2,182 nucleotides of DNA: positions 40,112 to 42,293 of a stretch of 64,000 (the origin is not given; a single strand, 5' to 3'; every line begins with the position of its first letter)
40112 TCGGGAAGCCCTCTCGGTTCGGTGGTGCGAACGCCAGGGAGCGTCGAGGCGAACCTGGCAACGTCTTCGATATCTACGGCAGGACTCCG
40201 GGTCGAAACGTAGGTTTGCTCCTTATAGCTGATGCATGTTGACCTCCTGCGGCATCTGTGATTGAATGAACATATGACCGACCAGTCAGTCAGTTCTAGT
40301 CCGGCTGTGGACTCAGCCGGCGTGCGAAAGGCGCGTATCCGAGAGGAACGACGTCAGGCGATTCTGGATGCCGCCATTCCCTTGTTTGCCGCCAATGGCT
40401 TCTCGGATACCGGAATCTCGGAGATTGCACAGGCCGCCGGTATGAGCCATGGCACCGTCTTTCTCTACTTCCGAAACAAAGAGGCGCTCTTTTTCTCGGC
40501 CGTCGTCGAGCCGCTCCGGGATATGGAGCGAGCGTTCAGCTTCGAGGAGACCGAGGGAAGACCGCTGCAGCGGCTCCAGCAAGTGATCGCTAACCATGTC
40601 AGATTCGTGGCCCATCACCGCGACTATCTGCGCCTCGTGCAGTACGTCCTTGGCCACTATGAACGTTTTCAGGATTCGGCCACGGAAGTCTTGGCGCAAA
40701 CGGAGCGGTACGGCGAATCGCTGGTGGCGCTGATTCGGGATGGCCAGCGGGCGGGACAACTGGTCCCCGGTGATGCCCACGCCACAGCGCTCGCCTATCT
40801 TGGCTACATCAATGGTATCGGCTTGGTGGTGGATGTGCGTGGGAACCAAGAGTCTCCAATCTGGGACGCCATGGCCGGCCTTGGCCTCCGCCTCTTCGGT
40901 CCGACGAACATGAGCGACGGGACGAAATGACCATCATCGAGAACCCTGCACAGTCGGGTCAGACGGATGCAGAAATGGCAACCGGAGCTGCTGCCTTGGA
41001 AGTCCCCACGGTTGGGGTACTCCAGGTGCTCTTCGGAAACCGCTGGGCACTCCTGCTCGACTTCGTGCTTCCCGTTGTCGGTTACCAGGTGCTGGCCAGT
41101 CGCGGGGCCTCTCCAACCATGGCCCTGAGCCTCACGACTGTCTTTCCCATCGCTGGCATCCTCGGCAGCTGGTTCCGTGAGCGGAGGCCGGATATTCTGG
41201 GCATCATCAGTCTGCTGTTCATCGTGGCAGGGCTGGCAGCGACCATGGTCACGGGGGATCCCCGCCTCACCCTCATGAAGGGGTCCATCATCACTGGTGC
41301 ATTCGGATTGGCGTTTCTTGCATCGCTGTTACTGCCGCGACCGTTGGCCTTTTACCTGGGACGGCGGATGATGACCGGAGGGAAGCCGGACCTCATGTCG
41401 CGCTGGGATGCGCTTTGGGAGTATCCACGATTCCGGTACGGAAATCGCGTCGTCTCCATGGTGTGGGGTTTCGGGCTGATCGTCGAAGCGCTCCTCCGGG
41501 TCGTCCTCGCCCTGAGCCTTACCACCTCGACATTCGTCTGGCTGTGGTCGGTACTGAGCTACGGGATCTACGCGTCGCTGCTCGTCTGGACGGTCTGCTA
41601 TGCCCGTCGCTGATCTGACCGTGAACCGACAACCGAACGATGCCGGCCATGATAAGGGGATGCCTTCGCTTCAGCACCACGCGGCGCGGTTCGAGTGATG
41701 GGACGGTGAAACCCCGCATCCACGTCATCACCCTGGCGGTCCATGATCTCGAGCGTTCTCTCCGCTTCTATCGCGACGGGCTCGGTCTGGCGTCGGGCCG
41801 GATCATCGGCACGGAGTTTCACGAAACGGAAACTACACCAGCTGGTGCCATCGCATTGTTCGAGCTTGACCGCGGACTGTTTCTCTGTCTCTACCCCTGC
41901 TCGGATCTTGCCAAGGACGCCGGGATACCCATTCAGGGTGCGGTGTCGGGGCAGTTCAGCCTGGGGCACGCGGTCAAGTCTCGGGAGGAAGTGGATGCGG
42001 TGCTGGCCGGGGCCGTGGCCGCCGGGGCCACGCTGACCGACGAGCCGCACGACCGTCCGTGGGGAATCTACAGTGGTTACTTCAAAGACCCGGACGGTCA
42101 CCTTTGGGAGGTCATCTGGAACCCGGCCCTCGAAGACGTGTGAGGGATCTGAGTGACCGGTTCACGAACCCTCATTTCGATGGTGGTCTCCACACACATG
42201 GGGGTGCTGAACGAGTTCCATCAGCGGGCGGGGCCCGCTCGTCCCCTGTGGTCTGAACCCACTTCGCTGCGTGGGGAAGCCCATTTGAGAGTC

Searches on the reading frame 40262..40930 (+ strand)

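Call 56: search_protein_families(library=pfam, proteins=[window:40262-40930:+], max_evalue=0.001)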
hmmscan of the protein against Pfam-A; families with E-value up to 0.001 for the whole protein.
window:40262-40930:+ (222 aa): 3 families
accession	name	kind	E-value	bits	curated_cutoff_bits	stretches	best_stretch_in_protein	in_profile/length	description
PF00440.29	TetR_N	-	2.4e-16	59.7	24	1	34-78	1-45/47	Bacterial regulatory proteins, tetR family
PF17932.6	TetR_C_24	-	8.9e-12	45.7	26.4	1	99-186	2-87/114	Tetracyclin repressor-like, C-terminal domain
PF14246.11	TetR_C_7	-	5.1e-06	26.9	22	1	105-185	3-83/119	AefR-like transcriptional repressor, C-terminal domain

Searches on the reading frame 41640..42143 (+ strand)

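Call 56: search_protein_families(library=pfam, proteins=[window:41640-42143:+], max_evalue=0.001)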
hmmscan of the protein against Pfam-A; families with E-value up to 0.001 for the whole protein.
window:41640-42143:+ (167 aa): 4 families
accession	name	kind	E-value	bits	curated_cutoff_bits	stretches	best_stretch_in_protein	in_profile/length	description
PF00903.31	Glyoxalase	-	1.2e-16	61.7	20.6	1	26-158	1-121/121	Glyoxalase/Bleomycin resistance protein/Dioxygenase superfamily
PF18029.7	Glyoxalase_6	-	3.1e-07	31.5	23.6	1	30-158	2-105/106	Glyoxalase-like domain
PF22677.2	Ble-like_N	-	0.00023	21.3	24.5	1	31-50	6-25/41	Bleomycin resistance protein-like N-terminal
PF12681.13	Glyoxalase_2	-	0.00063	20.1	30.1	0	130-158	85-113/118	Glyoxalase-like domain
